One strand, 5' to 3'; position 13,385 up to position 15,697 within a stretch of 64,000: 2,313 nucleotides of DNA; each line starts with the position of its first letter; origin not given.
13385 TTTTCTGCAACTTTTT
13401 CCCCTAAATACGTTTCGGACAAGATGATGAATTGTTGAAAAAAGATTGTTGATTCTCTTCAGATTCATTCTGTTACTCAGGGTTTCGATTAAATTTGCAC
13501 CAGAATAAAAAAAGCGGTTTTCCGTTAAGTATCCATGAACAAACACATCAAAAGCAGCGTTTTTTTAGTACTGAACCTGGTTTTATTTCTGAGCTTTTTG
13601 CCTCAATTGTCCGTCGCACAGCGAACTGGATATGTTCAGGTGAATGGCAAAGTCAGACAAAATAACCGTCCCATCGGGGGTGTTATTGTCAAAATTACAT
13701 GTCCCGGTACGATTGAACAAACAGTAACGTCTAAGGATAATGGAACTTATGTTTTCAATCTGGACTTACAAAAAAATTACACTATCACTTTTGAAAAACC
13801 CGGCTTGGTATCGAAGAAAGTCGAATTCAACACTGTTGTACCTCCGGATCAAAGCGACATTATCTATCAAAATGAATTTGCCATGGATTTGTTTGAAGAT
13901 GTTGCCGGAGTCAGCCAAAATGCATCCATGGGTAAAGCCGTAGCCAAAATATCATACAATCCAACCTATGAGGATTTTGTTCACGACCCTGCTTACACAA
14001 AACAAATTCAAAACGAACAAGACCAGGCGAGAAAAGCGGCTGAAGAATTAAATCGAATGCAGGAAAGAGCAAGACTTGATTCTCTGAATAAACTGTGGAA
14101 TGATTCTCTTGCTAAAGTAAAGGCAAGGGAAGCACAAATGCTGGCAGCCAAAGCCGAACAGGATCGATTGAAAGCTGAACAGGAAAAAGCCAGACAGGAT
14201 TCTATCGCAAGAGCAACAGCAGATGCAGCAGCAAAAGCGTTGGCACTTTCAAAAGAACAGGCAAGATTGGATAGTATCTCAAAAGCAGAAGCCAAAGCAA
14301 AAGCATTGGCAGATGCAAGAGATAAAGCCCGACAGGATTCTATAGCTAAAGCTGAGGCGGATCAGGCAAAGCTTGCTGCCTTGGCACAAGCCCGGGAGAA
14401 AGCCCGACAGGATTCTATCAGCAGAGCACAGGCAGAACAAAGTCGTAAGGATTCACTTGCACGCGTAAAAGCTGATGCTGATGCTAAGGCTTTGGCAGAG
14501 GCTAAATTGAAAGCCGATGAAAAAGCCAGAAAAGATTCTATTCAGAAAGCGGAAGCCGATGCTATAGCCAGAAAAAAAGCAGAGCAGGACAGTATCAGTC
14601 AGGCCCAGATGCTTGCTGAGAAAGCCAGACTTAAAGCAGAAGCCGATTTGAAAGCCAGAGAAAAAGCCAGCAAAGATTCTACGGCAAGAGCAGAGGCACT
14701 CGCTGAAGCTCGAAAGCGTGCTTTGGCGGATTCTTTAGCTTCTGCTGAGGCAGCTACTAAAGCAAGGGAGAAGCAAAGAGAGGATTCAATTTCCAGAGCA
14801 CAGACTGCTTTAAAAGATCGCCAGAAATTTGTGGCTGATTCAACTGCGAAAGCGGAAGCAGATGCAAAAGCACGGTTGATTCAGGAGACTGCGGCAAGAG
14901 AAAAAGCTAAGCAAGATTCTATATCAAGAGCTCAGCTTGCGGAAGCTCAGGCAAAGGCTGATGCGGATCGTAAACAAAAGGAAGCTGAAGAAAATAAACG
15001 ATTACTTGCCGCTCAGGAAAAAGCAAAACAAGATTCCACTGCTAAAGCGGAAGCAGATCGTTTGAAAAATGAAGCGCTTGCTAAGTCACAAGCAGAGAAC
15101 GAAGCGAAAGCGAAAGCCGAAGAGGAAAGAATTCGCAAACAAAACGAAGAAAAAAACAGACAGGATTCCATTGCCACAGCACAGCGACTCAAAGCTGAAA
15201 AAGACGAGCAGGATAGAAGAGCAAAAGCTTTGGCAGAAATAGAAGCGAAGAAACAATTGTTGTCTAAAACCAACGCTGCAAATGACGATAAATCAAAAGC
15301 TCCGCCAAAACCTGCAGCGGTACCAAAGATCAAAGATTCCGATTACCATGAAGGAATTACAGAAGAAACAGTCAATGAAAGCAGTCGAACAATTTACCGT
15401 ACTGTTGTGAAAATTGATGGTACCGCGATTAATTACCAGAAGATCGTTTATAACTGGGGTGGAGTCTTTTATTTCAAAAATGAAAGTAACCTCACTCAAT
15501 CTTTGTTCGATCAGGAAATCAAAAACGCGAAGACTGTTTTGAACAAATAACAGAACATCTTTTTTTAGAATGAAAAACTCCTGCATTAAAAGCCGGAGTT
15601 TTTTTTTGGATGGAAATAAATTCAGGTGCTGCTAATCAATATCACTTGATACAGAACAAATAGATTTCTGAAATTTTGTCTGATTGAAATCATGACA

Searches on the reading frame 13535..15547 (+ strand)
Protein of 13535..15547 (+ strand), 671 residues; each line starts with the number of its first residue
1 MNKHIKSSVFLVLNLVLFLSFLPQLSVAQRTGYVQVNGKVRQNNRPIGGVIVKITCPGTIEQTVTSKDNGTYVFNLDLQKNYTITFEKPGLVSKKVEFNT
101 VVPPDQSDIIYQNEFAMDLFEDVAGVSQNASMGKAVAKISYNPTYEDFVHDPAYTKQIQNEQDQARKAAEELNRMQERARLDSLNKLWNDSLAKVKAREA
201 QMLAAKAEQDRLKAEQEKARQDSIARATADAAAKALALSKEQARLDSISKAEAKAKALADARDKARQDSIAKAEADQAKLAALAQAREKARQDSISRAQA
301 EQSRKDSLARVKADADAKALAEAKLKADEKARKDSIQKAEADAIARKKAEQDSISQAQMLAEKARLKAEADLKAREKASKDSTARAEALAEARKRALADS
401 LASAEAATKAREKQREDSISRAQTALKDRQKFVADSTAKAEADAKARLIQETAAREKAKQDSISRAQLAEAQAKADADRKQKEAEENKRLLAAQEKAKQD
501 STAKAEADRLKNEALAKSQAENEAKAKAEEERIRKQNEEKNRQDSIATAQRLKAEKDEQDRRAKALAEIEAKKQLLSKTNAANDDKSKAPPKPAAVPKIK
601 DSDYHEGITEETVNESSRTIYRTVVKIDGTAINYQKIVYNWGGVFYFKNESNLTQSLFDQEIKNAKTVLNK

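Call 53: search_protein_families(library=pfam, proteins=[window:13535-15547:+], max_evalue=0.00001)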
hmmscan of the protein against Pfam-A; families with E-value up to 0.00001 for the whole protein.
window:13535-15547:+ (671 aa): 1 family
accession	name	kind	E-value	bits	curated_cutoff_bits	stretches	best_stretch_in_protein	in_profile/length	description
PF13620.12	CarboxypepD_reg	-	1.3e-07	32.3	32.3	1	35-106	1-74/82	Carboxypeptidase regulatory-like domain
